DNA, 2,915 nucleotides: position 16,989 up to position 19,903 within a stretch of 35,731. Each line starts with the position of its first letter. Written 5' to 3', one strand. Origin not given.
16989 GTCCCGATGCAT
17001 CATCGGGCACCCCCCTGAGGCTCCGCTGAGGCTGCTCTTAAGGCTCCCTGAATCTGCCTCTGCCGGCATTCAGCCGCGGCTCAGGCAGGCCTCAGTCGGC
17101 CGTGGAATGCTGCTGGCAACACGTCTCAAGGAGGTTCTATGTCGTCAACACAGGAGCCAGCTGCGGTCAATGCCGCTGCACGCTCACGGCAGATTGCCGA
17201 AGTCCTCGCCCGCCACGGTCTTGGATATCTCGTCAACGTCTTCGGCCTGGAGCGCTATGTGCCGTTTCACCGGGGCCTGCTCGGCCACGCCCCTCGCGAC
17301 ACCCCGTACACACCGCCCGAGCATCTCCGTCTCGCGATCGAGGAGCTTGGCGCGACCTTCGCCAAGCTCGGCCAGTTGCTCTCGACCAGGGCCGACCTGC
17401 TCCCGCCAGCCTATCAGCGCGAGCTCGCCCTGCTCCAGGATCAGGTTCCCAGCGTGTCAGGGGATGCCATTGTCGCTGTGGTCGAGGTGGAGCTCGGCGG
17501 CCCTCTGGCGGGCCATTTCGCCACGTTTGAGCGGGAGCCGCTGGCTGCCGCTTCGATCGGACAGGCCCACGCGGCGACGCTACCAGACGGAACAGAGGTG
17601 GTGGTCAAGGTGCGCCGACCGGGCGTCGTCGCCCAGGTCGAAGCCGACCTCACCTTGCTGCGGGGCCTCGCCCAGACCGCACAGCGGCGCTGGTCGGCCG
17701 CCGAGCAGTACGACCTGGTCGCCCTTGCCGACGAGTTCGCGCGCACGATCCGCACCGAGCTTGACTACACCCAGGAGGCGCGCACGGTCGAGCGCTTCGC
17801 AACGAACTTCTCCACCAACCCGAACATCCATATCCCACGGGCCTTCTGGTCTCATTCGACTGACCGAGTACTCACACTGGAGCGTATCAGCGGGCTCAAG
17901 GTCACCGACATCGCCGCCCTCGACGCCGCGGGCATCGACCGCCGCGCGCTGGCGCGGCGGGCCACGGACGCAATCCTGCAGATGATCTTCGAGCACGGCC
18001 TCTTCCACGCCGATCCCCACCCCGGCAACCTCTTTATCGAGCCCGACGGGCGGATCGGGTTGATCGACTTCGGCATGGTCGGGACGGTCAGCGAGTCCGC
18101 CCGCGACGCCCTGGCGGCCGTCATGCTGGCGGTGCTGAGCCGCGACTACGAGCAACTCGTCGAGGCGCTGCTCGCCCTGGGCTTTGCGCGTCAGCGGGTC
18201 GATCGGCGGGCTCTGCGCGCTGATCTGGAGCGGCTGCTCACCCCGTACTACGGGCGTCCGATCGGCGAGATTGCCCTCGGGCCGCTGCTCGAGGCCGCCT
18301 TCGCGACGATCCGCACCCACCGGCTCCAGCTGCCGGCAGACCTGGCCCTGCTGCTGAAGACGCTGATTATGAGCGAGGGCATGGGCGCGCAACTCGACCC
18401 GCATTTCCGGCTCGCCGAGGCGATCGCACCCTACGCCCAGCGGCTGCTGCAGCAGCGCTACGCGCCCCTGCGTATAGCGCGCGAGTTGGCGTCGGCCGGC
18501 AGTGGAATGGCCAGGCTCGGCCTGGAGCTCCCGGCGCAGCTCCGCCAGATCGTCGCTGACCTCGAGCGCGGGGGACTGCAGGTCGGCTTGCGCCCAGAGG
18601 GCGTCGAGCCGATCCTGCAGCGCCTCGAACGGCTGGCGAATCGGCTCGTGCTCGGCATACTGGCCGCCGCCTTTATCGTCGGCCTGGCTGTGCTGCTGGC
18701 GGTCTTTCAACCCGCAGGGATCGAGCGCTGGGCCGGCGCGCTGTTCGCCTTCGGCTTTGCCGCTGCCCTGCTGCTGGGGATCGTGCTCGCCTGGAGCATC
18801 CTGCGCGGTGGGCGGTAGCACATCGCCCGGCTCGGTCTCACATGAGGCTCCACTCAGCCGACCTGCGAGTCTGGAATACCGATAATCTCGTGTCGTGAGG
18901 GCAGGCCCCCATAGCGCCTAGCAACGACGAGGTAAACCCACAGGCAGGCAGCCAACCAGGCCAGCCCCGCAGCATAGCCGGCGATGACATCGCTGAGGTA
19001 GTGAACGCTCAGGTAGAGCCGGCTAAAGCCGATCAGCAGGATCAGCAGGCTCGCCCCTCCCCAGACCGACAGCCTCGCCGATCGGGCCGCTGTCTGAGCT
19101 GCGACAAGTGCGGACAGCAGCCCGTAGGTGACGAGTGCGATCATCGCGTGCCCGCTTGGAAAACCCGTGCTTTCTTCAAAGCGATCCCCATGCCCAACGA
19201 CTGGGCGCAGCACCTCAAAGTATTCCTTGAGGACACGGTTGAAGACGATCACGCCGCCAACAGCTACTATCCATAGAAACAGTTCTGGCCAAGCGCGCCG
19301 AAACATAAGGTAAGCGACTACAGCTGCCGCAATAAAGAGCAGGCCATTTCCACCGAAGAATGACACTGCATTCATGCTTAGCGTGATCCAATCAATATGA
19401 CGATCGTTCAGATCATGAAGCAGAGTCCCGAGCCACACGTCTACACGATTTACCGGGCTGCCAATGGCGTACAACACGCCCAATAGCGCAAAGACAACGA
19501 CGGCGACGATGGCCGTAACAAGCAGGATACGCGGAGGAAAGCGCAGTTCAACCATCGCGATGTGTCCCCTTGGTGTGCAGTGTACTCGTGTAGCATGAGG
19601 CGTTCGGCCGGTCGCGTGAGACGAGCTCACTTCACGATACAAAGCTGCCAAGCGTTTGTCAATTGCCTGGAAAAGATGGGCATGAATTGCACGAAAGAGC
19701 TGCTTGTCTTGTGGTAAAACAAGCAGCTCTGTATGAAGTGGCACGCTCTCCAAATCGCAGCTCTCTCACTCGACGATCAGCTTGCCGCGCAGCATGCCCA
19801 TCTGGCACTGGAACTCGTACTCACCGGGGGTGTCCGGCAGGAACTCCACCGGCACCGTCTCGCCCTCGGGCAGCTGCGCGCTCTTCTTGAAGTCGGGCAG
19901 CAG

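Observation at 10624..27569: Seven promoter-proximal arrays of CTCAG-type pentamers at exact 11-bp phasing, all oriented toward the downstream operon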

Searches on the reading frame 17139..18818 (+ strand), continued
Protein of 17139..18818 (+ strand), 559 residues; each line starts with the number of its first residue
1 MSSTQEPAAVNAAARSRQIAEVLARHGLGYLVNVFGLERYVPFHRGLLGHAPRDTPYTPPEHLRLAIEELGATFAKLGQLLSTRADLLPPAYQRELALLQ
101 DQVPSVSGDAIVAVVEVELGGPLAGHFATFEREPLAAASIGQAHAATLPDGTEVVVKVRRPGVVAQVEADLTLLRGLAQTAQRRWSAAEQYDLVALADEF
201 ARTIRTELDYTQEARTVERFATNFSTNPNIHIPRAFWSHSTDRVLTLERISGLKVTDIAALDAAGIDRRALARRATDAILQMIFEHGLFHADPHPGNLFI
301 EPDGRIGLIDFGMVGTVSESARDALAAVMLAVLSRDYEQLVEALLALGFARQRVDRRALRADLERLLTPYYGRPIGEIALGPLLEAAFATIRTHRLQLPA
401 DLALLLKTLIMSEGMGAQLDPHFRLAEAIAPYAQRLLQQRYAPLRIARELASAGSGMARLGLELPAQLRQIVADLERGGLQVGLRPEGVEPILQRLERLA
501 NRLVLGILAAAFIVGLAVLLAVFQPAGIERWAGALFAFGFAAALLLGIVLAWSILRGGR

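Call 70: search_solved_structures(query=L145:2760-3440:+, max_evalue=1e-40, show_alignments=3)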
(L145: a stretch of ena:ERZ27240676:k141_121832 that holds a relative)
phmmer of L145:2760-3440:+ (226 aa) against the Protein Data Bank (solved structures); distinct sequences matched with E-value up to 1e-40: 8.
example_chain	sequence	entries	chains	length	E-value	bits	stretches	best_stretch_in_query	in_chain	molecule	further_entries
9ji3_J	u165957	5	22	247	3e-61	209.9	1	2-223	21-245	DNA-binding response regulator | Possible two component system response transcriptional positive regulator PhoP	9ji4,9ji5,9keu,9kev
3r0j_A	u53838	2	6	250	3.1e-61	209.8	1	2-223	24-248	POSSIBLE TWO COMPONENT SYSTEM RESPONSE TRANSCRIPTIONAL POSITIVE REGULATOR PHOP | Response regulator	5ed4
9ket_J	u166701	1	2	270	1.9e-56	194.2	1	40-223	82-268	Possible two component system response transcriptional positive regulator PhoP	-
1ys6_A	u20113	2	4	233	9.9e-55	188.6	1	3-223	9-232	Transcriptional regulatory protein prrA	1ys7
2gwr_A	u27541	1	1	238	1.1e-51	178.6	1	3-220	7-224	DNA-binding response regulator mtrA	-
9dvt_R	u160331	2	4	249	3.9e-47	163.7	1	3-222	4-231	DNA-binding dual master transcriptional regulator RpaA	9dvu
2oqr_A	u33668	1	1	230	4.3e-47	163.6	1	2-221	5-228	Sensory transduction protein regX3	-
1kgs_A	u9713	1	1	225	1.5e-46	161.8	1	2-224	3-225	DNA BINDING RESPONSE REGULATOR D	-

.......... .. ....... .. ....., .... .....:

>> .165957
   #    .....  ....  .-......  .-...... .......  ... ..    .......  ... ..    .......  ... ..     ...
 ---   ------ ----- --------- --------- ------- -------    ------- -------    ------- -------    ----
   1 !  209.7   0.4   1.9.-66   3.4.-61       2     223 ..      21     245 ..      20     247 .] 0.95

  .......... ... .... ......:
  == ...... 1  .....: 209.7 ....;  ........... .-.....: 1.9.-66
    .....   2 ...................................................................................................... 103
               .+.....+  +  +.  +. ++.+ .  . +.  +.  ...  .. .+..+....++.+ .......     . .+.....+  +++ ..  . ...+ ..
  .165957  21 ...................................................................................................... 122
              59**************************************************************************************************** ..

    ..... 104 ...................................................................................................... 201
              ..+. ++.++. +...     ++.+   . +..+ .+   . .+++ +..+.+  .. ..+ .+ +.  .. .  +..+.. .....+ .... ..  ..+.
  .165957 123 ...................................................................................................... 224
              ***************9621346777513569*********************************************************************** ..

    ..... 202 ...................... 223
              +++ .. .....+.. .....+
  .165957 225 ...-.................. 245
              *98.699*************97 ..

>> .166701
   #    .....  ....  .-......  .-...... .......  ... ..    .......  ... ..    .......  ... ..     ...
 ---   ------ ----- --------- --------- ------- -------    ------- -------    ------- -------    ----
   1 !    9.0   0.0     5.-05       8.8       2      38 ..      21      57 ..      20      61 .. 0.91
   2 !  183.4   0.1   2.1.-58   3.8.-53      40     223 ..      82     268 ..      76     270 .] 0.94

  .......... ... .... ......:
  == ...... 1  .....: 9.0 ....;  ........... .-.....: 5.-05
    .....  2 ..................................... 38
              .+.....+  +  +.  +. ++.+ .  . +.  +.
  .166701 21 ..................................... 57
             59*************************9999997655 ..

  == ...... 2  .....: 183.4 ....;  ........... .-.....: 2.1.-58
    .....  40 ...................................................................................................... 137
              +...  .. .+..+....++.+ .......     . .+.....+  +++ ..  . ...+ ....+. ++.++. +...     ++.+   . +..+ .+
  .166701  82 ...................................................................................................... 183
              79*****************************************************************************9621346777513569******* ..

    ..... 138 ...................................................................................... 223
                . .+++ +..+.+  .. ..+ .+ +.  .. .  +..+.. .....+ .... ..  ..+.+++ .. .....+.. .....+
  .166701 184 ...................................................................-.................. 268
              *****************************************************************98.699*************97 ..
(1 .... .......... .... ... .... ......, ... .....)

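Call 73: find_encoding_contigs(protein=P0237, flank=10000, max_places=2)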
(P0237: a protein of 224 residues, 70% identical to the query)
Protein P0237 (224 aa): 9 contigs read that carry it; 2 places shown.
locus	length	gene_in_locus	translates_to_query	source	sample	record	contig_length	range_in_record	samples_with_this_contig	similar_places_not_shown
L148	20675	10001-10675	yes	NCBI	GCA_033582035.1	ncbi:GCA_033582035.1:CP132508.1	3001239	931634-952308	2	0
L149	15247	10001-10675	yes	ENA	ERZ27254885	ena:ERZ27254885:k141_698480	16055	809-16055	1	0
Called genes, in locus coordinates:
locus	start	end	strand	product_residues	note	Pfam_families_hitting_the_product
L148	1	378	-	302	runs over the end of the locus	PF02401:LYTB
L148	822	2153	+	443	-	PF09818:ABC_ATPase (faint), PF00005:ABC_tran, PF13304:AAA_21 (faint), PF00571:CBS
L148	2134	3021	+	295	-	PF00528:BPD_transp_1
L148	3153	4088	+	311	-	PF04069:OpuAC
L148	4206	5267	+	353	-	PF00762:Ferrochelatase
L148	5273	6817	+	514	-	PF01266:DAO (faint), PF13450:NAD_binding_8, PF01593:Amino_oxidase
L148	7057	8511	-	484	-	PF07995:GSDH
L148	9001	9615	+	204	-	PF04173:DoxD (weak), PF07681:DoxX (weak)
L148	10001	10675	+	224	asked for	PF00072:Response_reg, PF00486:Trans_reg_C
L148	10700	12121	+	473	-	PF00672:HAMP, PF00512:HisKA, PF02518:HATPase_c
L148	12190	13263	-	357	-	PF03773:ArsP_1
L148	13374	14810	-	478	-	PF00478:IMPDH (faint), PF01645:Glu_synthase, PF01070:FMN_dh (weak), PF03060:NMO (weak)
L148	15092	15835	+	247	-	-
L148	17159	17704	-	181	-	-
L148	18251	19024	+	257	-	PF01814:Hemerythrin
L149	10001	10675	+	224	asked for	PF00072:Response_reg, PF00486:Trans_reg_C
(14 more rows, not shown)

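Call 74: find_encoding_contigs(protein=P0235, flank=10000, max_places=2)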
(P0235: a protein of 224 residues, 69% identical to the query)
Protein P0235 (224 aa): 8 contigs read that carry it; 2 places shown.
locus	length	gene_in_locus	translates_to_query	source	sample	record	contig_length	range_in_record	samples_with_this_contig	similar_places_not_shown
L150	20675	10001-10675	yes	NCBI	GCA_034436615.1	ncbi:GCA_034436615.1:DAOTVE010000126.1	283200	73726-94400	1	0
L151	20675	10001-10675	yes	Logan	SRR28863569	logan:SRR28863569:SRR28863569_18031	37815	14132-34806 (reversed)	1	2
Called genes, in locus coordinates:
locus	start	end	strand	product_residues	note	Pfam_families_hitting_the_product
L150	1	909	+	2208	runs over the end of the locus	PF00109:ketoacyl-synt, PF02801:Ketoacyl-synt_C, PF16197:KAsynt_C_assoc, PF22621:CurL-like_PKS_C, PF00698:Acyl_transf_1, PF21089:PKS_DH_N, PF14765:PS-DH, PF22953:SpnB_Rossmann, +10 more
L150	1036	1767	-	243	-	PF00106:adh_short, PF01370:Epimerase (weak), PF08659:KR, PF13561:adh_short_C2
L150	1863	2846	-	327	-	PF00248:Aldo_ket_red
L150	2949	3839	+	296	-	PF00126:HTH_1, PF03466:LysR_substrate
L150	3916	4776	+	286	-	PF12146:Hydrolase_4, PF00561:Abhydrolase_1, PF12697:Abhydrolase_6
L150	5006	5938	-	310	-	PF01040:UbiA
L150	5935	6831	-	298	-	PF01040:UbiA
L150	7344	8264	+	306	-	-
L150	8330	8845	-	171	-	-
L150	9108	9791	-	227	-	PF08713:DNA_alkylation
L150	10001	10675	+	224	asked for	PF00072:Response_reg, PF00486:Trans_reg_C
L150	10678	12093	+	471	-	PF00672:HAMP, PF00512:HisKA, PF02518:HATPase_c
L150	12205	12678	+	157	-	PF20617:DUF6803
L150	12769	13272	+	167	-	-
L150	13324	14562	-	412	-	PF04143:Sulf_transp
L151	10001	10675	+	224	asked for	PF00072:Response_reg, PF00486:Trans_reg_C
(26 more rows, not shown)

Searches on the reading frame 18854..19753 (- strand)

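Call 6: search_protein_families(library=pfam, proteins=[window:18854-19753:-])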
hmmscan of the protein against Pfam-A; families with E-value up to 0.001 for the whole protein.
window:18854-19753:- (299 aa): 1 family
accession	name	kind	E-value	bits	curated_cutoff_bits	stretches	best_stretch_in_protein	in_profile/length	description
PF01569.27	PAP2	-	1e-17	64.5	27.2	1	161-274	5-125/130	PAP2 superfamily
